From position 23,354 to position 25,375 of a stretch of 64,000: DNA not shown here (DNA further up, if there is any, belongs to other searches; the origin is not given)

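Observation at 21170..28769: Phosphonate head-group biosynthesis/transfer module embedded inside the hopanoid (hpn) supercluster: candidate phosphono-hopanoid or hopanoid-linked phosphonolipid pathway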

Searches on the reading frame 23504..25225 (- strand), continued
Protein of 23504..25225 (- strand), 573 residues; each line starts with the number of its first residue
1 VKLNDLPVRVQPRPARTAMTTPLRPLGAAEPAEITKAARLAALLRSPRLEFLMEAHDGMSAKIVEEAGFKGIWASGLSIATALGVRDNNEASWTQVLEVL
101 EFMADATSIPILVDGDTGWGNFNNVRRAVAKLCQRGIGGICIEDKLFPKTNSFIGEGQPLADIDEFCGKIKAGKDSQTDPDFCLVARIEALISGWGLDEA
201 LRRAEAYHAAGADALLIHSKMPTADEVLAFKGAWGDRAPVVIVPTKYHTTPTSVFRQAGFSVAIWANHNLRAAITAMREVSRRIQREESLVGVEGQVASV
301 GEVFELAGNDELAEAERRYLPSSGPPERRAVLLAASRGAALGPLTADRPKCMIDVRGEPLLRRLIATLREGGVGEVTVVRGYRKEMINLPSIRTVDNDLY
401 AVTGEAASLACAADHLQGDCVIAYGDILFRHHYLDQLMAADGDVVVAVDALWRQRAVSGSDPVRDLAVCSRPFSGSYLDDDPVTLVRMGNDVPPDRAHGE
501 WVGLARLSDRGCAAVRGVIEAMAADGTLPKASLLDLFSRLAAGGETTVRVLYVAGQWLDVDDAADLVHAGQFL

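Call 30: search_dna_similar(query=window:23504-25225:-, collection=plasmids, mode=protein, max_evalue=1e-30, max_rows=40)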
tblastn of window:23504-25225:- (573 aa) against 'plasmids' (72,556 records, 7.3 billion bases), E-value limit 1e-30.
Records with a match: 131; places in all: 151; records where one place covers at least 80% of the query: 15.
Best place of each record, by identity: 60-80% 35; <60% 96.
By first word of the organism name: Rhizobium 27; Sinorhizobium 20; Bradyrhizobium 20; Agrobacterium 14; Mycetohabitans 9; Mesorhizobium 8; Pantoea 7; Burkholderia 5; Candidatus 4; Streptomyces 2; and 14 more.
By predicted mobility (MOB-suite, as given by PLSDB): conjugative 61; non-mobilizable 59; mobilizable 11.
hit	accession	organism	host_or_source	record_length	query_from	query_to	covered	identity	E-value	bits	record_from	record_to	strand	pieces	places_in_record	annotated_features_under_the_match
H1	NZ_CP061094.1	Roseomonas marmotae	Marmota himalayana,pure culture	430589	51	557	88%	60.6%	0e+0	581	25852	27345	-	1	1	aepX: phosphoenolpyruvate mutase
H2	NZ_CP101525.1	Burkholderia arboris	mixed culture,soil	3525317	6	572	99%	53.1%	1e-160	515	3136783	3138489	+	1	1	none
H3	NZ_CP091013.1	Burkholderia cenocepacia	-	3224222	50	572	91%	54.6%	4e-159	510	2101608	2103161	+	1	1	none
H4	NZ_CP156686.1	Burkholderia stagnalis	Bacterial cells,soils collected in ...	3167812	50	572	91%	54.6%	4e-159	510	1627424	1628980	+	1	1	none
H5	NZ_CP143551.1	Burkholderia multivorans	Homo sapiens,bronchoalveolar lavage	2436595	50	572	91%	54.6%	7e-159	509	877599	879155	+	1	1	none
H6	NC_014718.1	Mycetohabitans rhizoxinica HKI 454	-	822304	50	557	89%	55.1%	3e-158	508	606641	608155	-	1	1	aepX: phosphoenolpyruvate mutase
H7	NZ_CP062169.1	Mycetohabitans endofungorum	Rhizopus microsporus,bacterial ...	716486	50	557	89%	54.9%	5e-159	510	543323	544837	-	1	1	aepX: phosphoenolpyruvate mutase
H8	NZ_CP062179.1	Mycetohabitans endofungorum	Rhizopus microsporus,bacterial ...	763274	50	557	89%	54.9%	5e-159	510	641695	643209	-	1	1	aepX: phosphoenolpyruvate mutase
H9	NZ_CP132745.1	Mycetohabitans endofungorum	-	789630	50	557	89%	54.9%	3e-155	499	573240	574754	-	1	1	aepX: phosphoenolpyruvate mutase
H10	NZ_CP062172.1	Mycetohabitans rhizoxinica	Rhizopus microsporus,bacterial ...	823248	50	557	89%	54.7%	5e-158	507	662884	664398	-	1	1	aepX: phosphoenolpyruvate mutase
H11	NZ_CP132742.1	Mycetohabitans endofungorum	Rhizopus microsporus,culture isolated ...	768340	50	557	89%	54.7%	2e-155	500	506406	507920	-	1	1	aepX: phosphoenolpyruvate mutase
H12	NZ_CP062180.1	Mycetohabitans endofungorum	Rhizopus microsporus,bacterial ...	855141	50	557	89%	54.7%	2e-155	500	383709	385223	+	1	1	aepX: phosphoenolpyruvate mutase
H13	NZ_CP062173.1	Mycetohabitans rhizoxinica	Rhizopus microsporus,bacterial ...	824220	50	557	89%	54.5%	9e-158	506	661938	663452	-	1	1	aepX: phosphoenolpyruvate mutase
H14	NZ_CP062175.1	Mycetohabitans rhizoxinica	Rhizopus microsporus,bacterial culture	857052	50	557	89%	54.5%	1e-157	506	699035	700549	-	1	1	aepX: phosphoenolpyruvate mutase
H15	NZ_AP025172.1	Cupriavidus sp. P-10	-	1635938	50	572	91%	52.7%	6e-151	487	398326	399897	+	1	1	none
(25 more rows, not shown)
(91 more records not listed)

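Call 31: get_annotated_region(hit=H3, flank=15000)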
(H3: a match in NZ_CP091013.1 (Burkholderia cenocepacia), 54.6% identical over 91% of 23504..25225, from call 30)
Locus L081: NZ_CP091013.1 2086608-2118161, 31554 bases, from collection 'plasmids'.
description: Burkholderia cenocepacia strain CMCC(B)23006 plasmid unnamed1, complete sequence
organism: Burkholderia cenocepacia (NCBI taxid 95486)
taxonomy: Bacteria; Pseudomonadota; Betaproteobacteria; Burkholderiales; Burkholderiaceae; Burkholderia; Burkholderia cenocepacia
host: -; source: -; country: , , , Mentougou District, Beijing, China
typing (MOB-suite, as given by PLSDB): non-mobilizable
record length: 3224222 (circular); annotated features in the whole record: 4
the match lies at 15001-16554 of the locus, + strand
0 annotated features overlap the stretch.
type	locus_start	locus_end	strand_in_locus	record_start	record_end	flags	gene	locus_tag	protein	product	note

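Call 32: get_annotated_region(hit=H1, flank=15000)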
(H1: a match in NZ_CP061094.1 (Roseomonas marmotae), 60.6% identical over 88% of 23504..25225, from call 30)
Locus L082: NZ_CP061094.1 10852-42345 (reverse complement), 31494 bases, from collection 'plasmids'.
description: Roseomonas marmotae strain 1318 plasmid p1318-3
organism: Roseomonas marmotae (NCBI taxid 2768161)
taxonomy: Bacteria; Pseudomonadota; Alphaproteobacteria; Rhodospirillales; Acetobacteraceae; Roseomonas; Roseomonas marmotae
host: -; source: Marmota himalayana,pure culture; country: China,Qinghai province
typing (MOB-suite, as given by PLSDB): non-mobilizable
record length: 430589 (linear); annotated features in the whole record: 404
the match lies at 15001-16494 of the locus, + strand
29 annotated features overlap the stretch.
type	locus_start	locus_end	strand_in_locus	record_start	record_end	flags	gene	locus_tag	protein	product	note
CDS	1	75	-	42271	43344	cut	-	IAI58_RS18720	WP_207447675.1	alpha/beta fold hydrolase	-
CDS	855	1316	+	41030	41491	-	-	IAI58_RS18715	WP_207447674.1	(2Fe-2S)-binding protein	-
CDS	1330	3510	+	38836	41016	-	-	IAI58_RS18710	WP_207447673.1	molybdopterin cofactor-binding domain-containing protein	-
CDS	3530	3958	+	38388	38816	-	soxX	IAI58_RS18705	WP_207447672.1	sulfur oxidation c-type cytochrome SoxX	-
CDS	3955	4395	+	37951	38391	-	-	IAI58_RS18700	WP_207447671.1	thiosulfate oxidation carrier protein SoxY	-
CDS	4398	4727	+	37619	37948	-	-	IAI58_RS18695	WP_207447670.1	thiosulfate oxidation carrier complex protein SoxZ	-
CDS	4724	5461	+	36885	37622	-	soxA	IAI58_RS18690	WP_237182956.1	sulfur oxidation c-type cytochrome SoxA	GO:0019417 - sulfur oxidation [Evidence IEA]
CDS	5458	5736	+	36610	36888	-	-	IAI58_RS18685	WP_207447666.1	c-type cytochrome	-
CDS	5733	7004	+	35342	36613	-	-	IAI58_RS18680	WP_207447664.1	NAD(P)/FAD-dependent oxidoreductase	-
CDS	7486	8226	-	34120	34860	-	-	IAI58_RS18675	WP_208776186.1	VacJ family lipoprotein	-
CDS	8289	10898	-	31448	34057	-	-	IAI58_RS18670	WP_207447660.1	MMPL family transporter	-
CDS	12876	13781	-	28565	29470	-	-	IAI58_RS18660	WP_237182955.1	polyprenyl synthetase family protein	GO:0008299 - isoprenoid biosynthetic process [Evidence IEA]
CDS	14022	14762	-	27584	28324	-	-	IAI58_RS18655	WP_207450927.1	phosphocholine cytidylyltransferase family protein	-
CDS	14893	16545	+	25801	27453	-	aepX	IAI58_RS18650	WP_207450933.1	phosphoenolpyruvate mutase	GO:0019634 - organic phosphonate metabolic process [Evidence IEA]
CDS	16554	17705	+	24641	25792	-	aepY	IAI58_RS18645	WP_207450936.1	phosphonopyruvate decarboxylase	GO:0017000 - antibiotic biosynthetic process [Evidence IEA]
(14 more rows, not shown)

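Call 33: get_annotated_region(hit=H6, flank=15000)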
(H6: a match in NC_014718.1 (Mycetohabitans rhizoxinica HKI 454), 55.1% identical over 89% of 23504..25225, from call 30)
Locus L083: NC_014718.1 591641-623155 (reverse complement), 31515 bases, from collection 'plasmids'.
description: Mycetohabitans rhizoxinica HKI 454 plasmid pBRH01, complete sequence
organism: Mycetohabitans rhizoxinica HKI 454 (NCBI taxid 882378)
taxonomy: Bacteria; Pseudomonadota; Betaproteobacteria; Burkholderiales; Burkholderiaceae; Mycetohabitans; Mycetohabitans rhizoxinica; Mycetohabitans rhizoxinica HKI 454
host: -; source: -; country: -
typing (MOB-suite, as given by PLSDB): non-mobilizable
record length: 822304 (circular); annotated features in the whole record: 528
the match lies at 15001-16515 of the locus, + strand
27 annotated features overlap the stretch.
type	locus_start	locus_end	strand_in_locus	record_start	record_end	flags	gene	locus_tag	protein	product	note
CDS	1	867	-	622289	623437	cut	-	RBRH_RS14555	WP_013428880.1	ABC transporter ATP-binding protein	-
CDS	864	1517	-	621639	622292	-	-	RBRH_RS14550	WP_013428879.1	ABC transporter permease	-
CDS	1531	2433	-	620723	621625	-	-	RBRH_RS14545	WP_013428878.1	glycine betaine ABC transporter substrate-binding protein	-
CDS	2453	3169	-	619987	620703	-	-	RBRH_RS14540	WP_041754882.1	ABC transporter permease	-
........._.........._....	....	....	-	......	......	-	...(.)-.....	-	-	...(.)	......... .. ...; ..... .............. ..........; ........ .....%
CDS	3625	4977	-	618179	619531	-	-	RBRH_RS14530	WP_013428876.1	sigma-54 dependent transcriptional regulator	GO:0006355 - regulation of DNA-templated transcription [Evidence IEA]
CDS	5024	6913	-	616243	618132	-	-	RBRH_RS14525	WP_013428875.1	ATP-binding protein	-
CDS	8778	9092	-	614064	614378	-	-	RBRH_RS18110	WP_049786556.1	hypothetical protein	-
CDS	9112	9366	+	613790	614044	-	-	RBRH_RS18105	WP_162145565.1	hypothetical protein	-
CDS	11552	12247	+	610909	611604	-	-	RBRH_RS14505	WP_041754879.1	CDP-alcohol phosphatidyltransferase family protein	GO:0008654 - phospholipid biosynthetic process [Evidence IEA]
CDS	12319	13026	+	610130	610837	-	-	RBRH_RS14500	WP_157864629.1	2OG-Fe(II) oxygenase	-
CDS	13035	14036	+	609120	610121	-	-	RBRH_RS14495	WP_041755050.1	lysylphosphatidylglycerol synthase domain-containing protein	-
CDS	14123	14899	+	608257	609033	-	-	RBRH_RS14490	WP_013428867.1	phosphocholine cytidylyltransferase family protein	-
CDS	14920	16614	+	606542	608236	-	aepX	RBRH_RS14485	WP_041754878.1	phosphoenolpyruvate mutase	GO:0019634 - organic phosphonate metabolic process [Evidence IEA]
CDS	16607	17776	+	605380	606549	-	aepY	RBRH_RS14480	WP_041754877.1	phosphonopyruvate decarboxylase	GO:0017000 - antibiotic biosynthetic process [Evidence IEA]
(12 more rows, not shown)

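Call 34: get_annotated_region(hit=H15, flank=15000)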
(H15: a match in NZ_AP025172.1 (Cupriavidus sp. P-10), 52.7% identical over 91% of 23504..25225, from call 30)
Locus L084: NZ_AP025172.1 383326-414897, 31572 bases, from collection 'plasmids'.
description: Cupriavidus sp. P-10 plasmid pMTS1, complete sequence
organism: Cupriavidus sp. P-10 (NCBI taxid 2027911)
taxonomy: Bacteria; Pseudomonadota; Betaproteobacteria; Burkholderiales; Burkholderiaceae; Cupriavidus; Cupriavidus sp. P-10
host: -; source: -; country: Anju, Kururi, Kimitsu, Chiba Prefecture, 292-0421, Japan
typing (MOB-suite, as given by PLSDB): non-mobilizable
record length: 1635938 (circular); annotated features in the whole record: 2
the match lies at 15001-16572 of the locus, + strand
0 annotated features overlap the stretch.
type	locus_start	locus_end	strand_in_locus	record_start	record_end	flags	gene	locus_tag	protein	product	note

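Call 44: search_protein_families(library=ncbifam, proteins=[L069:15668-18253:+, L075:9164-11770:+, L054:10717-13317:+, L082:8289-10898:-, L083:22778-25432:-, L069:14058-15056:+, L082:17702-18691:+, L083:13035-14036:+, L010:2375-3433:+], max_evalue=1e-15)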
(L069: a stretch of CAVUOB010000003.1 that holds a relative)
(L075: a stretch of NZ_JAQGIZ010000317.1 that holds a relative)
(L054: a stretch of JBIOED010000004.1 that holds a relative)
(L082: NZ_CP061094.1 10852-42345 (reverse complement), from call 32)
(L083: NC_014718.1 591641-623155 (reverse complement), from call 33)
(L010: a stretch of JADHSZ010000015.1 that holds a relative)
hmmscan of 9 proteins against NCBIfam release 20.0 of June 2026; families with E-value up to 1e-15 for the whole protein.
L069:15668-18253:+ (861 aa): 5 families
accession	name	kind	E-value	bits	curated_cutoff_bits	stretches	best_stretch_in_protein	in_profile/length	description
TIGR03480.1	HpnN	hypoth_equivalog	1.8e-289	962.5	751.85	1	3-851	2-857/862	hopanoid biosynthesis associated RND transporter like protein HpnN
NF052374.1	HopndTporHpnN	equivalog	8.9e-257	854.5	1100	1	3-851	5-855/858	hopanoid transporter HpnN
NF045600.2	BstA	equivalog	3.5e-50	170.8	1400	2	3-545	5-566/903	sterol transporter cytoplasmic membrane protein BstA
TIGR00921.1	2A067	subfamily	1.8e-27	95.7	351.9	1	250-424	172-346/733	hydrophobe/amphiphile efflux-3 (HAE3) family transporter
TIGR00833.1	actII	subfamily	2.5e-16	59.1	874.7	0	248-467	151-377/910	MMPL family RND transporter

L075:9164-11770:+ (868 aa): 5 families
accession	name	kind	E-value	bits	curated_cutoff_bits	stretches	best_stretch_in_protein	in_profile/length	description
NF052374.1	HopndTporHpnN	equivalog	0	1142.6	1100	1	9-863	5-858/858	hopanoid transporter HpnN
TIGR03480.1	HpnN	hypoth_equivalog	0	1068.8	751.85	1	13-864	6-861/862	hopanoid biosynthesis associated RND transporter like protein HpnN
NF045600.2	BstA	equivalog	6e-56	189.9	1400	2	10-554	6-568/903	sterol transporter cytoplasmic membrane protein BstA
TIGR00921.1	2A067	subfamily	1.9e-24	85.8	351.9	0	253-435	168-350/733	hydrophobe/amphiphile efflux-3 (HAE3) family transporter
TIGR00833.1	actII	subfamily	8.8e-19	67.3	874.7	1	251-539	147-454/910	MMPL family RND transporter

L054:10717-13317:+ (866 aa): 5 families
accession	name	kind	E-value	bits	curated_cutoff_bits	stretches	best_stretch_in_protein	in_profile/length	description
NF052374.1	HopndTporHpnN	equivalog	0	1080.6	1100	1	9-861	5-858/858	hopanoid transporter HpnN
TIGR03480.1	HpnN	hypoth_equivalog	0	1016.4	751.85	1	12-861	5-860/862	hopanoid biosynthesis associated RND transporter like protein HpnN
NF045600.2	BstA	equivalog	5.8e-49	166.8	1400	2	638-856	672-893/903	sterol transporter cytoplasmic membrane protein BstA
TIGR00921.1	2A067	subfamily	4.4e-24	84.5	351.9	0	250-428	556-733/733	hydrophobe/amphiphile efflux-3 (HAE3) family transporter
TIGR00833.1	actII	subfamily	1e-19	70.3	874.7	0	250-428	148-331/910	MMPL family RND transporter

L082:8289-10898:- (869 aa): 5 families
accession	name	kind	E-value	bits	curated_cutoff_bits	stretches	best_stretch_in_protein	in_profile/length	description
NF052374.1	HopndTporHpnN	equivalog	0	1090.5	1100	1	12-866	4-857/858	hopanoid transporter HpnN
TIGR03480.1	HpnN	hypoth_equivalog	0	1012.5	751.85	1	14-868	3-861/862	hopanoid biosynthesis associated RND transporter like protein HpnN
NF045600.2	BstA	equivalog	1.4e-54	185.4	1400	1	13-862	5-893/903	sterol transporter cytoplasmic membrane protein BstA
TIGR00921.1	2A067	subfamily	2.3e-27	95.4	351.9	1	256-433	168-733/733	hydrophobe/amphiphile efflux-3 (HAE3) family transporter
TIGR00833.1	actII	subfamily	8.1e-17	60.8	874.7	1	244-443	136-340/910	MMPL family RND transporter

L083:22778-25432:- (884 aa): 5 families
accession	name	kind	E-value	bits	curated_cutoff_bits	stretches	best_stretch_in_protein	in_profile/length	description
NF052374.1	HopndTporHpnN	equivalog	0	1243.9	1100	1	2-860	1-858/858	hopanoid transporter HpnN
TIGR03480.1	HpnN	hypoth_equivalog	1.9e-301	1002.2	751.85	1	6-861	2-861/862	hopanoid biosynthesis associated RND transporter like protein HpnN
NF045600.2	BstA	equivalog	1.3e-50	172.2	1400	2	7-552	6-572/903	sterol transporter cytoplasmic membrane protein BstA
TIGR00833.1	actII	subfamily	3.5e-20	71.9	874.7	1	231-621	133-543/910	MMPL family RND transporter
TIGR00921.1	2A067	subfamily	2.4e-19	68.9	351.9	0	276-424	199-345/733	hydrophobe/amphiphile efflux-3 (HAE3) family transporter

L069:14058-15056:+ (332 aa): 1 family
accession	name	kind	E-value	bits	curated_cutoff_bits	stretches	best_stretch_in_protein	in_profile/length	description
TIGR03476.1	HpnL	subfamily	1.1e-84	284.5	195.65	1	1-316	1-318/318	putative membrane protein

L082:17702-18691:+ (329 aa): 1 family
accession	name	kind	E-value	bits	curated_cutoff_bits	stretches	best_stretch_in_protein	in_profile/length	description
TIGR03476.1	HpnL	subfamily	4e-77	259.6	195.65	1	8-310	8-315/318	putative membrane protein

L083:13035-14036:+ (333 aa): 1 family
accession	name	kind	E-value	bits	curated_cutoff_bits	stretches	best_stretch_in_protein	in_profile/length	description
TIGR03476.1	HpnL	subfamily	1.8e-98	329.8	195.65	1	1-318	1-318/318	putative membrane protein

L010:2375-3433:+ (352 aa): 1 family
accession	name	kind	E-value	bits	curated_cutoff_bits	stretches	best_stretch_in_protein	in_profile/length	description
TIGR03476.1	HpnL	subfamily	1.4e-46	159.3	195.65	1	3-310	2-307/318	putative membrane protein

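Call 52: find_encoding_contigs(protein=P0001, flank=10000, max_places=3)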
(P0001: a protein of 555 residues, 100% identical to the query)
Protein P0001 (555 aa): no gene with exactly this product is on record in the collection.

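Call 69: search_dna_similar(query=L082:17702-18691:+, collection=plasmids, mode=protein, max_evalue=1e-15, max_rows=60)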
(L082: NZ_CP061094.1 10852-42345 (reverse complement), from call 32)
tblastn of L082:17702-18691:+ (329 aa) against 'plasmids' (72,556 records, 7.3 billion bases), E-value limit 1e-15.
Records with a match: 26; places in all: 28; records where one place covers at least 80% of the query: 26.
Best place of each record, by identity: >=99% 1; <60% 25.
By first word of the organism name: Mycetohabitans 9; Burkholderia 6; Paraburkholderia 5; Caballeronia 3; Roseomonas 1; Methylobacterium 1; Cupriavidus 1.
By predicted mobility (MOB-suite, as given by PLSDB): non-mobilizable 22; mobilizable 3; conjugative 1.
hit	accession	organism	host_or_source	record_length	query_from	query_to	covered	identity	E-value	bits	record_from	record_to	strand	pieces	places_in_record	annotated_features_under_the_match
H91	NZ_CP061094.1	Roseomonas marmotae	Marmota himalayana,pure culture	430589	1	329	100%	99.7%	0e+0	580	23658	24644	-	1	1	lysylphosphatidylglycerol synthase domain-containing protein | 2-aminoethylphosphonate--pyruvate transaminase | aepY: phosphonopyruvate decarboxylase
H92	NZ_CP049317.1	Caballeronia sp. SBC2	whole organism,soil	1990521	11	314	92%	38.6%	2e-31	131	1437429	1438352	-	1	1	none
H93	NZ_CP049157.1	Caballeronia sp. SBC1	whole organism,soil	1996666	11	314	92%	38.6%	2e-31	131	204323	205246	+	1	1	none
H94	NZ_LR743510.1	Methylobacterium bullatum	-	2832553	1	320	97%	35.0%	1e-35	144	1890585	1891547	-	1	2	none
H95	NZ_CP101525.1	Burkholderia arboris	mixed culture,soil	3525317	10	326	96%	35.2%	4e-28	122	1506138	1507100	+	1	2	none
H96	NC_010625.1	Paraburkholderia phymatum STM815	-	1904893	10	312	92%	36.3%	5e-25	113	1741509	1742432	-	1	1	record has no annotation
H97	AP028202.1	Paraburkholderia largidicola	Physopelta gutta,midgut,Midgut crypts ...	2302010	10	311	92%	36.1%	1e-28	124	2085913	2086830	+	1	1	HpnL family protein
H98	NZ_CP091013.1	Burkholderia cenocepacia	-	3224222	1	307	93%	35.3%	4e-25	113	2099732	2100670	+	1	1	none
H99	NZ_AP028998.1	Paraburkholderia sp. 22B1P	-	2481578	10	312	92%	35.7%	2e-28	122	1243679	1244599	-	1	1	none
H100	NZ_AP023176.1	Paraburkholderia largidicola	Physopelta gutta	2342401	10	311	92%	35.8%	3e-28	122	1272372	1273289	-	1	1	none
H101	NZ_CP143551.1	Burkholderia multivorans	Homo sapiens,bronchoalveolar lavage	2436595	1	307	93%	34.7%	4e-24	110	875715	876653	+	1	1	none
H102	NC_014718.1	Mycetohabitans rhizoxinica HKI 454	-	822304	1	307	93%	34.6%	3e-20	99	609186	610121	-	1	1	lysylphosphatidylglycerol synthase domain-containing protein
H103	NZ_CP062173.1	Mycetohabitans rhizoxinica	Rhizopus microsporus,bacterial ...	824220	1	307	93%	34.6%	3e-20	99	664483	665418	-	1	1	lysylphosphatidylglycerol synthase domain-containing protein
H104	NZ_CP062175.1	Mycetohabitans rhizoxinica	Rhizopus microsporus,bacterial culture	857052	1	307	93%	34.6%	3e-20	99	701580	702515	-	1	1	lysylphosphatidylglycerol synthase domain-containing protein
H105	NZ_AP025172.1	Cupriavidus sp. P-10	-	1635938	1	307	93%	34.6%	1e-21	102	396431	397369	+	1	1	none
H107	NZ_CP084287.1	Caballeronia zhejiangensis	Anasa tristis,Cell culture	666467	4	310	93%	33.9%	1e-27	120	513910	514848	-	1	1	lysylphosphatidylglycerol synthase domain-containing protein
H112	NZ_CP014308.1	Burkholderia sp. PAMC 26561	single cell,lichen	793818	16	316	91%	33.8%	2e-30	129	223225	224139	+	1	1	lysylphosphatidylglycerol synthase domain-containing protein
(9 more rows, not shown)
